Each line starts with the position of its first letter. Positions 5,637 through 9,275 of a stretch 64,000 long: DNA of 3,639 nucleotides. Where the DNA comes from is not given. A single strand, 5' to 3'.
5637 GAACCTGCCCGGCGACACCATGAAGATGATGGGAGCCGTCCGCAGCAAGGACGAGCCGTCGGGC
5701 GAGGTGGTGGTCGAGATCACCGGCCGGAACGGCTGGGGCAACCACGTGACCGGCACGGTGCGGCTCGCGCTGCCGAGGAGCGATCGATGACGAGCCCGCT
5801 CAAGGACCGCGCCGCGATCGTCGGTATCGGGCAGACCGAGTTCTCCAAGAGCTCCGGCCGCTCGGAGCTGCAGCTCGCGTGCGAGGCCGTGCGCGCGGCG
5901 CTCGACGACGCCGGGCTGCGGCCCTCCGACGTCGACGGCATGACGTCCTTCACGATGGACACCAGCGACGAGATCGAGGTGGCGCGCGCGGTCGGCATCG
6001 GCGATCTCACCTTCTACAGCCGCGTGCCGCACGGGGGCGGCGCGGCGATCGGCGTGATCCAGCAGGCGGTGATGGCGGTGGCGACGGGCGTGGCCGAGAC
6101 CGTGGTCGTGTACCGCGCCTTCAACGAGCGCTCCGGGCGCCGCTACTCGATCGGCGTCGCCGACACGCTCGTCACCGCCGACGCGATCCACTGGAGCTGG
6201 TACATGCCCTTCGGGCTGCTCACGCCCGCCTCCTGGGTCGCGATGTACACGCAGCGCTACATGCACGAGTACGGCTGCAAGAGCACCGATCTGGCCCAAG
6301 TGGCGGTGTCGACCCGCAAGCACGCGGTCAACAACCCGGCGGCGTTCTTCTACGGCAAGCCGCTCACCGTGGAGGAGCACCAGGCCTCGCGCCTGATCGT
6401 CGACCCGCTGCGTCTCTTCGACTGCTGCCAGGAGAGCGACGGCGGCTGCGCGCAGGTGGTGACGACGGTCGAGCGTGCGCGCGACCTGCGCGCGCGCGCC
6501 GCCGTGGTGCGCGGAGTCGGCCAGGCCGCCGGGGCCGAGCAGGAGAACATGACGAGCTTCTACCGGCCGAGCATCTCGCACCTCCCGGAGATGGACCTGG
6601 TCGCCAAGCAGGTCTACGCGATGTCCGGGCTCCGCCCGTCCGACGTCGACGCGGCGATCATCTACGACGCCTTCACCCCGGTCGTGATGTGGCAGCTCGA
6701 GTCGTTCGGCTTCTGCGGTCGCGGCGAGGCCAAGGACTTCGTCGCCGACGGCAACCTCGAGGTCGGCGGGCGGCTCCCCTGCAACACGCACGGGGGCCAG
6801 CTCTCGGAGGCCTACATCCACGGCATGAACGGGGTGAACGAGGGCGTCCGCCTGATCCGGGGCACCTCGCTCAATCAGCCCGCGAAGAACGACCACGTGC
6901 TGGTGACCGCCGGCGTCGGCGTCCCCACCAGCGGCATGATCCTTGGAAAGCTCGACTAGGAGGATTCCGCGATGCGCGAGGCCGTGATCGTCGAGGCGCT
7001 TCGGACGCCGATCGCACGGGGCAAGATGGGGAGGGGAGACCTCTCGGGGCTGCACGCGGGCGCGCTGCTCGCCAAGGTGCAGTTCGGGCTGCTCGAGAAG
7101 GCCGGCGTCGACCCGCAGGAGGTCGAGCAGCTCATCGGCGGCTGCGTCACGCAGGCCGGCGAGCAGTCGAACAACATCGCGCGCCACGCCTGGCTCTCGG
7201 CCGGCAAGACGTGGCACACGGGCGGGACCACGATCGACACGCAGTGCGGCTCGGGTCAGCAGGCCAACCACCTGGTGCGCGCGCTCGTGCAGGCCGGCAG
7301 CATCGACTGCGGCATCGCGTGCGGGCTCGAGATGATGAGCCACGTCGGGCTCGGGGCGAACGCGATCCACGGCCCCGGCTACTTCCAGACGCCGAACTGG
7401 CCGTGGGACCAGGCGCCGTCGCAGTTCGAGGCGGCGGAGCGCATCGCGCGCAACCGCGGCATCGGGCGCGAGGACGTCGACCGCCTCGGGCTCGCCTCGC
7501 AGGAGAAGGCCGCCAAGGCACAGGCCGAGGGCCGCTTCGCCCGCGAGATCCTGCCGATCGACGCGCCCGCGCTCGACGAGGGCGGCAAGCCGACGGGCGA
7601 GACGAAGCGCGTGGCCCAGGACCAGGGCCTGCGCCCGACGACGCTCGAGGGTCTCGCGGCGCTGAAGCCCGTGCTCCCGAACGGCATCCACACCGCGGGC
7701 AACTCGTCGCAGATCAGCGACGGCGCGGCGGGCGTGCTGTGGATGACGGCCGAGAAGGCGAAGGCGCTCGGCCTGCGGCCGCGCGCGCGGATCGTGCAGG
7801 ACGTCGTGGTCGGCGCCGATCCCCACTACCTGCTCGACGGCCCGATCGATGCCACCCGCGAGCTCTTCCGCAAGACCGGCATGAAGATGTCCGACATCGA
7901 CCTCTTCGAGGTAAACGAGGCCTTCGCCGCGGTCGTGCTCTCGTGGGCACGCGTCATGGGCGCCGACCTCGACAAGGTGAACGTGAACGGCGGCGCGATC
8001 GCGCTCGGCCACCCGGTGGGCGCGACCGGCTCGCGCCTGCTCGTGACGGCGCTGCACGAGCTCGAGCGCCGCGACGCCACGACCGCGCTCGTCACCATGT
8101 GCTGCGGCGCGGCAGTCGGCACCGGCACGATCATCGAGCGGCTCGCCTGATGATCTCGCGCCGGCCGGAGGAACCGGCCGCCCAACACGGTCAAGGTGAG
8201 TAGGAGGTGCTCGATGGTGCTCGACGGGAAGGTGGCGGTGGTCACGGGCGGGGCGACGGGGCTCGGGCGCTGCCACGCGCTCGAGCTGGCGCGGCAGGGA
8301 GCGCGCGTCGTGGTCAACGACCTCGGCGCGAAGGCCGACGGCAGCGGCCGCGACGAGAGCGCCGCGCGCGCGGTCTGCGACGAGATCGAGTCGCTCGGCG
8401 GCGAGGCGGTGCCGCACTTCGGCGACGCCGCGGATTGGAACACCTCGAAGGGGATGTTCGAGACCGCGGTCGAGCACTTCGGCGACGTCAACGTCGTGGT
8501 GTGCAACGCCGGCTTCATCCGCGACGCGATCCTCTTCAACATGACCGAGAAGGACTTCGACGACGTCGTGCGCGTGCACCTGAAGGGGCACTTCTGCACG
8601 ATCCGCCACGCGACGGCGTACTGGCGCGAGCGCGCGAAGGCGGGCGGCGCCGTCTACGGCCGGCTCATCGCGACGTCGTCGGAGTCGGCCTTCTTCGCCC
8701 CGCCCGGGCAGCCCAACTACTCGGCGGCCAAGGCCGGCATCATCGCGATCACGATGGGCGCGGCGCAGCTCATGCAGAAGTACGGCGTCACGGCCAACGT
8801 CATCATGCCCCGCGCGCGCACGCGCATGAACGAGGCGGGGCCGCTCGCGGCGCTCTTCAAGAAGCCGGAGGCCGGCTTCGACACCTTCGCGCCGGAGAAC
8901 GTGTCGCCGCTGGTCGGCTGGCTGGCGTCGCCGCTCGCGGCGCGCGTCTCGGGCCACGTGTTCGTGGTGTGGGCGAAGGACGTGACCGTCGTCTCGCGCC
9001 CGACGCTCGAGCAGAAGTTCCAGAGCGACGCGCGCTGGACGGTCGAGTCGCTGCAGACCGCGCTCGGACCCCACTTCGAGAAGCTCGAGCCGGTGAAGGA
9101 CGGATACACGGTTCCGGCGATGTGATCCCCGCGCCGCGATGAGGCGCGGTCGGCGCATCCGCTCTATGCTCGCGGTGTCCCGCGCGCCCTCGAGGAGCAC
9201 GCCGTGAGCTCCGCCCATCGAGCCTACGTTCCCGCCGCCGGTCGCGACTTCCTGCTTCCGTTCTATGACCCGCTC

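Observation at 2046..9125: igr/ChsE-ChsH-Ltp2-like parts list for sterol or branched side-chain cleavage, including a Cys-less thiolase-fold protein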

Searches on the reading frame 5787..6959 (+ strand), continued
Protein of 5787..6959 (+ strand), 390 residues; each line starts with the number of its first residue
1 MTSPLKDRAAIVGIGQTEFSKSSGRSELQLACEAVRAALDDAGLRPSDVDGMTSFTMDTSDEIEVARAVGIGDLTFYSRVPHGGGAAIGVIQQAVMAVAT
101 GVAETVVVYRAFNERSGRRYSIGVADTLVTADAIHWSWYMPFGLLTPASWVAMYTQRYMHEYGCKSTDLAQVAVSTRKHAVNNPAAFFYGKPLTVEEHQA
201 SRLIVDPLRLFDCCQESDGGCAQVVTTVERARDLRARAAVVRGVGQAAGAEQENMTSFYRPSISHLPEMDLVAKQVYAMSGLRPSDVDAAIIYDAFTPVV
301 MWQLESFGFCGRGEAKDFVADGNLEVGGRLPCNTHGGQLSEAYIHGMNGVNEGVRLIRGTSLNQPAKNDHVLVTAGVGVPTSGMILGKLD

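Call 79: get_annotated_region(hit=H2, flank=12000)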
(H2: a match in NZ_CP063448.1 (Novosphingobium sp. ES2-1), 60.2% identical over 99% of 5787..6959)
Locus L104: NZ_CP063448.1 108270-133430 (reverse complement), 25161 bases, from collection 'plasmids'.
description: Novosphingobium sp. ES2-1 plasmid p3, complete sequence
organism: Novosphingobium sp. ES2-1 (NCBI taxid 2780074)
taxonomy: Bacteria; Pseudomonadota; Alphaproteobacteria; Sphingomonadales; Sphingomonadaceae; Novosphingobium; Novosphingobium sp. ES2-1
host: -; source: mixed culture,activated sludge; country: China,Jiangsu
typing (MOB-suite, as given by PLSDB): conjugative; replicon rep_cluster_542; relaxase MOBF; mating-pair formation MPF_F
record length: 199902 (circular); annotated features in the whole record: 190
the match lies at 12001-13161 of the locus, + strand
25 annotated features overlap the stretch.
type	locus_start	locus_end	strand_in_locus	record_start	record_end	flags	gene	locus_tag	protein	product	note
CDS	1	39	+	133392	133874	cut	-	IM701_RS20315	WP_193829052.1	MaoC/PaaZ C-terminal domain-containing protein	-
CDS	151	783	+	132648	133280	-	-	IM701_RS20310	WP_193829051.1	nuclear transport factor 2 family protein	-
CDS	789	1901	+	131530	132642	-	-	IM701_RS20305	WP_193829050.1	alkene reductase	-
CDS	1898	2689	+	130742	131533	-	-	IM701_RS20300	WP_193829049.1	SDR family oxidoreductase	-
CDS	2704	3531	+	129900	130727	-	-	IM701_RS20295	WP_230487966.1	SDR family oxidoreductase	-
CDS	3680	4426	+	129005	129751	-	-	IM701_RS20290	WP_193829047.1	electron transfer flavoprotein subunit beta/FixA family protein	-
CDS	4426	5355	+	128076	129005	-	-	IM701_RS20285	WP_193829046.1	electron transfer flavoprotein subunit alpha/FixB family protein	-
CDS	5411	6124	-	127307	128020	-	-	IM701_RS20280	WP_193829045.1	TetR/AcrR family transcriptional regulator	GO:0006355 - regulation of DNA-templated transcription [Evidence IEA]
CDS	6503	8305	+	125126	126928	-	-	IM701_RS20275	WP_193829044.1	long-chain-acyl-CoA synthetase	-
CDS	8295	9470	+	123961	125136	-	-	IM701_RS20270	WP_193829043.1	acyl-CoA dehydrogenase family protein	-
CDS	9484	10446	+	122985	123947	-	-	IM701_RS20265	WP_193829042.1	MaoC family dehydratase N-terminal domain-containing protein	-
CDS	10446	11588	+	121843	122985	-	-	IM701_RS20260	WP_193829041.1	acyl-CoA dehydrogenase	-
CDS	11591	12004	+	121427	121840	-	-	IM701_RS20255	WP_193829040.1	MaoC/PaaZ C-terminal domain-containing protein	-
CDS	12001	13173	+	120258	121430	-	-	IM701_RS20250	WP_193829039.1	lipid-transfer protein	-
CDS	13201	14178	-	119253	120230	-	-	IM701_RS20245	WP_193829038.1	VOC family protein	-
CDS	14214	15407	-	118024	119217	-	-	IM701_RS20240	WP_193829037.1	cytochrome P450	-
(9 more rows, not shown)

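Call 80: get_annotated_region(hit=H3, flank=9000)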
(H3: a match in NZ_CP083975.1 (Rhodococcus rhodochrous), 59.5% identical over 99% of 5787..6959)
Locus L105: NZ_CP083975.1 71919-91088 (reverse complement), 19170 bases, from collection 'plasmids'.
description: Rhodococcus rhodochrous strain GD02 plasmid pGD02.2.1
organism: Rhodococcus rhodochrous (NCBI taxid 1829)
taxonomy: Bacteria; Actinomycetota; Actinomycetes; Mycobacteriales; Nocardiaceae; Rhodococcus; Rhodococcus rhodochrous
host: -; source: compost; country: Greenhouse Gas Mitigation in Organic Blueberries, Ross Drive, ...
typing (MOB-suite, as given by PLSDB): non-mobilizable
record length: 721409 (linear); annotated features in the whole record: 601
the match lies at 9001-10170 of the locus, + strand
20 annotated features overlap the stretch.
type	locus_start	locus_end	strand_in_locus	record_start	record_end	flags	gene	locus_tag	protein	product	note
CDS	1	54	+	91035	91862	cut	-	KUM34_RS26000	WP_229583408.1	enoyl-CoA hydratase-related protein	-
CDS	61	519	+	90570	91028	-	-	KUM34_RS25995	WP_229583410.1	Zn-ribbon domain-containing OB-fold protein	-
CDS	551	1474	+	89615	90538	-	-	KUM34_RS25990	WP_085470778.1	SDR family NAD(P)-dependent oxidoreductase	-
CDS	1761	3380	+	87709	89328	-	-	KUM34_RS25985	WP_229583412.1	FAD-dependent oxidoreductase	-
CDS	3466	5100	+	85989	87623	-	-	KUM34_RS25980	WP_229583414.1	FAD-dependent oxidoreductase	-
CDS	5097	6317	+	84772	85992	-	-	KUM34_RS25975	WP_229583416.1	CaiB/BaiF CoA-transferase family protein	-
CDS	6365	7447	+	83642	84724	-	-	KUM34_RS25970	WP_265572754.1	CaiB/BaiF CoA-transferase family protein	-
CDS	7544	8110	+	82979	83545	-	-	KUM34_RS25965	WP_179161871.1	MaoC family dehydratase N-terminal domain-containing protein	-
CDS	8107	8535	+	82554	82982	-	-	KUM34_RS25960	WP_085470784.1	MaoC/PaaZ C-terminal domain-containing protein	-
CDS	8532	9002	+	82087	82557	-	-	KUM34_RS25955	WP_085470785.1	Zn-ribbon domain-containing OB-fold protein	-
CDS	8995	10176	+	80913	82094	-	-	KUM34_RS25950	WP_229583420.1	lipid-transfer protein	-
CDS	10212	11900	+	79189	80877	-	-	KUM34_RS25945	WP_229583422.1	bifunctional 3-(3-hydroxy-phenyl)propionate/3-hydroxycinnamic acid hydroxylase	-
CDS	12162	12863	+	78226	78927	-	-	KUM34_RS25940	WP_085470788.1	GntR family transcriptional regulator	-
CDS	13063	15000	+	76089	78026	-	-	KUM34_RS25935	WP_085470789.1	NAD(P)/FAD-dependent oxidoreductase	-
CDS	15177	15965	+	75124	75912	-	-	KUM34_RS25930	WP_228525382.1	alpha/beta hydrolase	-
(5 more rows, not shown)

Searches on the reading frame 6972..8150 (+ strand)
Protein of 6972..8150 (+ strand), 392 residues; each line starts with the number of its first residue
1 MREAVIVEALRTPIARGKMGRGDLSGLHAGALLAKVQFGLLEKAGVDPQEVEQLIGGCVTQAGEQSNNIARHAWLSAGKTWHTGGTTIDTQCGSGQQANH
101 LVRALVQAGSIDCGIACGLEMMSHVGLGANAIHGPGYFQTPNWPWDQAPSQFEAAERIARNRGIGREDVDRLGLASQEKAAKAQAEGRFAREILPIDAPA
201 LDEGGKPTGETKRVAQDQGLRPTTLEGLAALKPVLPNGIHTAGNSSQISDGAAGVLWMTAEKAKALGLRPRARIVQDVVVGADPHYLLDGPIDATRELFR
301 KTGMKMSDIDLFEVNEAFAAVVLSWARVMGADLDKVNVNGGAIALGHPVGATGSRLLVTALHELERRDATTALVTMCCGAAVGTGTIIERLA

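Call 6: search_protein_families(library=pfam, proteins=[window:6972-8150:+])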
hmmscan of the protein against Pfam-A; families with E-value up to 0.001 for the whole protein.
window:6972-8150:+ (392 aa): 2 families
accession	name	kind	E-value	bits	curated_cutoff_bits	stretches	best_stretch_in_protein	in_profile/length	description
PF00108.29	Thiolase_N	-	7.2e-50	170.2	26.4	1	5-260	2-259/260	Thiolase, N-terminal domain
PF02803.24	Thiolase_C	-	2.8e-42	143.7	27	1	269-390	2-123/123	Thiolase, C-terminal domain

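Call 7: search_protein_families(library=ncbifam, proteins=[window:6972-8150:+])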
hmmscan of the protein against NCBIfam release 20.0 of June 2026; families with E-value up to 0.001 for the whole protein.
window:6972-8150:+ (392 aa): 39 families (the best 25 are shown)
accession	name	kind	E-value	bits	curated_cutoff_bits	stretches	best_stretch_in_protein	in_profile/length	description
NF005889.0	PRK07850.1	equivalog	7.1e-186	617.9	515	1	1-391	1-387/387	steroid 3-ketoacyl-CoA thiolase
TIGR01930.1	AcCoA-C-Actrans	subfamily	3.9e-111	371.7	240.55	1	6-389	1-385/385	acetyl-CoA C-acyltransferase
NF005865.0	PRK07801.1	equivalog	2e-104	349.9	591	1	1-391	1-382/382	acetyl-CoA C-acetyltransferase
NF005077.0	PRK06504.1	subfamily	1.5e-99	333.8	590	1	1-391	1-390/390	acetyl-CoA C-acetyltransferase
NF006090.0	PRK08242.1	equivalog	1.5e-96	324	514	1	1-391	1-402/402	acetyl-CoA C-acetyltransferase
NF004682.0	PRK06025.1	subfamily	7.8e-87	292.1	568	2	238-391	264-417/417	acetyl-CoA C-acetyltransferase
NF006510.0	PRK08947.1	equivalog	6.5e-85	285.4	519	1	1-391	1-387/387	acetyl-CoA C-acyltransferase FadA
NF004853.0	PRK06205.1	subfamily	5.8e-82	275.8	551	2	151-391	161-403/404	acetyl-CoA C-acetyltransferase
NF005890.0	PRK07851.1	equivalog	1.2e-80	271.5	580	2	153-392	175-406/406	acetyl-CoA C-acetyltransferase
NF005805.0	PRK07661.1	equivalog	7.4e-80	268.8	633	1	1-390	1-390/391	acetyl-CoA C-acetyltransferase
NF006551.0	PRK09050.1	subfamily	6e-79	266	605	2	153-391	165-401/401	3-oxoadipyl-CoA thiolase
NF005494.0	PRK07108.1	equivalog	4.5e-78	262.9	615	1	1-389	1-390/392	acetyl-CoA C-acyltransferase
NF006553.0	PRK09052.1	equivalog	8.2e-78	262.2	567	1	2-391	6-399/399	acetyl-CoA C-acyltransferase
TIGR02430.1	pcaF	equivalog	4e-77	259.9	597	2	153-391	164-400/400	3-oxoadipyl-CoA thiolase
NF006552.0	PRK09051.1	subfamily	3.1e-76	257.2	565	1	1-391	3-395/395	beta-ketothiolase BktB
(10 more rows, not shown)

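Call 16: search_solved_structures(query=window:6972-8150:+, max_evalue=1e-60)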
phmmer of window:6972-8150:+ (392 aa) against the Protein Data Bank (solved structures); distinct sequences matched with E-value up to 1e-60: 22.
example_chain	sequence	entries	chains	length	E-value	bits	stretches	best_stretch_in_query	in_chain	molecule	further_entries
4ubv_A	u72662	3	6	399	4.9e-150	502.9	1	4-391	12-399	Acetyl-CoA acetyltransferase FadA5 | Steroid 3-ketoacyl-CoA thiolase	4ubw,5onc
4ubt_A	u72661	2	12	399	1.3e-148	498.2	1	4-391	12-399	Acetyl-CoA acetyltransferase FadA5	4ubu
1ulq_A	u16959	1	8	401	6.9e-70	239.1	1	1-390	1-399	putative acetyl-CoA acetyltransferase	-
4b3h_C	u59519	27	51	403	9e-70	238.7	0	237-391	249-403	FATTY ACID BETA-OXIDATION COMPLEX BETA-CHAIN FADA | Putative acyltransferase Rv0859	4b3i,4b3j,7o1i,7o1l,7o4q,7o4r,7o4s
7o1g_D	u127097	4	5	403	2e-68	234.3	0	237-391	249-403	Putative acyltransferase Rv0859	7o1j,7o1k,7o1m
4wyr_A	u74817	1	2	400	2.8e-67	230.5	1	1-390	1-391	Acetyl-CoA acetyltransferase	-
8jg3_A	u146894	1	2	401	3e-67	230.4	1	1-391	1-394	Acetyl-CoA C-acetyltransferase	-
4n44_A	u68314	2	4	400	6.3e-67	229.4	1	1-390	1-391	Acetyl-CoA acetyltransferase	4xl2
3svk_A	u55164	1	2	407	7.7e-67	229.1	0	237-391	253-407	Acetyl-CoA acetyltransferase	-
2c7y_A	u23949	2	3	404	3.4e-66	227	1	4-390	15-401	3-KETOACYL-COA THIOLASE 2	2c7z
2wu9_A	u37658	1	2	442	4.7e-66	226.5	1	4-390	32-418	3-KETOACYL-COA THIOLASE 2, PEROXISOMAL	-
4n45_A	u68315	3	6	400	1.7e-65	224.7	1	1-390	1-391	Acetyl-CoA acetyltransferase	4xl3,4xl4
8gqj_A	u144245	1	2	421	2.2e-65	224.3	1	1-386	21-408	Thiolase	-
3goa_A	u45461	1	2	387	6.7e-65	222.7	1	1-390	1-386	3-ketoacyl-CoA thiolase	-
1wdk_C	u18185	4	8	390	2.3e-64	221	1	2-390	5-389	3-ketoacyl-CoA thiolase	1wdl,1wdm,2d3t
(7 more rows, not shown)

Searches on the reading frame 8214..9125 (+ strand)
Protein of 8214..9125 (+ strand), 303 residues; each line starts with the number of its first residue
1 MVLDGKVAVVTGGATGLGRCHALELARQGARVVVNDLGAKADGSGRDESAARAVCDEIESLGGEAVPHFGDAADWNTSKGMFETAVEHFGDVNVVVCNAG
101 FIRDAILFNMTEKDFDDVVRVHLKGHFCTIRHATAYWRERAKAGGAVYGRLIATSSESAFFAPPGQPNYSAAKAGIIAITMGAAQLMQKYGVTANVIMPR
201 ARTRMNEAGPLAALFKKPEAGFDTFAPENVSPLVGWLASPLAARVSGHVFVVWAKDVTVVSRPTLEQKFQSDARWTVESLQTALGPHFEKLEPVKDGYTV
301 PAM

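Call 6: search_protein_families(library=pfam, proteins=[window:8214-9125:+])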
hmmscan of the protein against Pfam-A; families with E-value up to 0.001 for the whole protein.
window:8214-9125:+ (303 aa): 3 families
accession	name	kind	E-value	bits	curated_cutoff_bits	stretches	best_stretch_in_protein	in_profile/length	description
PF00106.31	adh_short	-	3.1e-34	118.6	26.6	1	6-200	1-180/195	short chain dehydrogenase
PF13561.12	adh_short_C2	-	1.6e-28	100.3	27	1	14-252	3-231/236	Enoyl-(Acyl carrier protein) reductase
PF08659.16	KR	-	6e-15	56.1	22.6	1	9-174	4-154/180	KR domain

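Call 7: search_protein_families(library=ncbifam, proteins=[window:8214-9125:+])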
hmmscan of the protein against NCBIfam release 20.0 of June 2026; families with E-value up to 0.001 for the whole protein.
window:8214-9125:+ (303 aa): 190 families (the best 25 are shown)
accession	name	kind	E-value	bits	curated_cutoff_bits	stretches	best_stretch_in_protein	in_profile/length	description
NF005861.0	PRK07791.1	subfamily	2e-102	342.6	373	1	2-290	3-290/300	SDR family oxidoreductase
NF005862.0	PRK07792.1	equivalog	2.7e-101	338.8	414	1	3-293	11-293/307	3-oxoacyl-ACP reductase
NF004198.0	PRK05653.1-3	equivalog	3.7e-45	154.3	296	1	2-251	4-241/248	3-oxoacyl-ACP reductase FabG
TIGR03971.1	SDR_subfam_1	subfamily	2.2e-40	138.7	300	1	3-252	1-264/271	mycofactocin-coupled SDR family oxidoreductase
TIGR01830.1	3oxo_ACP_reduc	equivalog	3.8e-37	128.3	297.75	1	8-252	1-234/239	3-oxoacyl-[acyl-carrier-protein] reductase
NF005559.1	PRK07231.1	subfamily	3.8e-34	118.3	215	1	3-252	2-243/249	glucose 1-dehydrogenase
NF053807.1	RhamDHLra1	equivalog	4.6e-34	118.3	400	1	3-251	2-242/252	L-rhamnose 1-dehydrogenase Lra1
NF009466.0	PRK12826.1-2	subfamily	7e-33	114.1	222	1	6-252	4-240/248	3-oxoacyl-ACP reductase FabG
NF004197.0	PRK05653.1-1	equivalog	2.9e-32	112.2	332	1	2-252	4-242/249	3-oxoacyl-ACP reductase FabG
NF004200.0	PRK05653.1-5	equivalog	2.1e-31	109.3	273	1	7-252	4-237/242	3-oxoacyl-ACP reductase FabG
NF006110.0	PRK08261.1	equivalog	2.2e-30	106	410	1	3-252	212-446/454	3-oxoacyl-ACP reductase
NF009546.0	PRK12935.1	equivalog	4e-30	105.2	418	1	3-200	4-187/247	acetoacetyl-CoA reductase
TIGR01829.1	AcAcCoA_reduct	subfamily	6.9e-30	104.5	302.1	1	6-249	1-233/242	acetoacetyl-CoA reductase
NF009467.0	PRK12826.1-3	subfamily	7.3e-30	104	269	1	3-250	6-264/274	SDR family mycofactocin-dependent oxidoreductase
NF004203.0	PRK05653.2-4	subfamily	7.8e-30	104.1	313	1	2-207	3-196/260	3-oxoacyl-ACP reductase FabG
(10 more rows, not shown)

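Call 17: search_solved_structures(query=window:8214-9125:+, max_evalue=1e-30)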
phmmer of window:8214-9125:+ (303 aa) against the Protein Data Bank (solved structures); distinct sequences matched with E-value up to 1e-30: 10.
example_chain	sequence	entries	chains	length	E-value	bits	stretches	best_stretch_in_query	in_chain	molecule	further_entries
3qlj_A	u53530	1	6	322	9.9e-76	258.1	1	2-282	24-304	Short chain dehydrogenase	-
2et6_A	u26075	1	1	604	9.9e-71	241.7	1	5-253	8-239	(3R)-hydroxyacyl-CoA dehydrogenase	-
4kzp_A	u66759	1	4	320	7.4e-69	235.6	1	3-299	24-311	Oxidoreductase, short chain dehydrogenase/reductase family protein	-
7lg9_A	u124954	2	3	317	1.7e-68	234.4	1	3-294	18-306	3-ketoacyl-ACP reductase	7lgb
7ulh_A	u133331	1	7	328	2.9e-56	194.2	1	2-252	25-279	Short chain dehydrogenase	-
1zbq_A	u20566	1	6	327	3.1e-40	141.6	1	3-252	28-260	17-beta-hydroxysteroid dehydrogenase 4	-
3oml_A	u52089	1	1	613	3.2e-40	141.6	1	3-238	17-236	Peroxisomal Multifunctional Enzyme Type 2, CG3415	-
1gz6_A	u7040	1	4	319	7.2e-40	140.4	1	3-252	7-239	ESTRADIOL 17 BETA-DEHYDROGENASE 4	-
7sub_A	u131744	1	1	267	1.5e-32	116.4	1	3-198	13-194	3-oxoacyl-reductase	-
2uvd_A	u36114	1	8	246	7.5e-31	110.8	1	3-200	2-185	3-OXOACYL-(ACYL-CARRIER-PROTEIN) REDUCTASE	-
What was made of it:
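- On Hsd4A/ChsB1-type dehydrogenase: 3QLJ scores 258, 2ET6 242 and 7LG9 234 bits (call 17).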
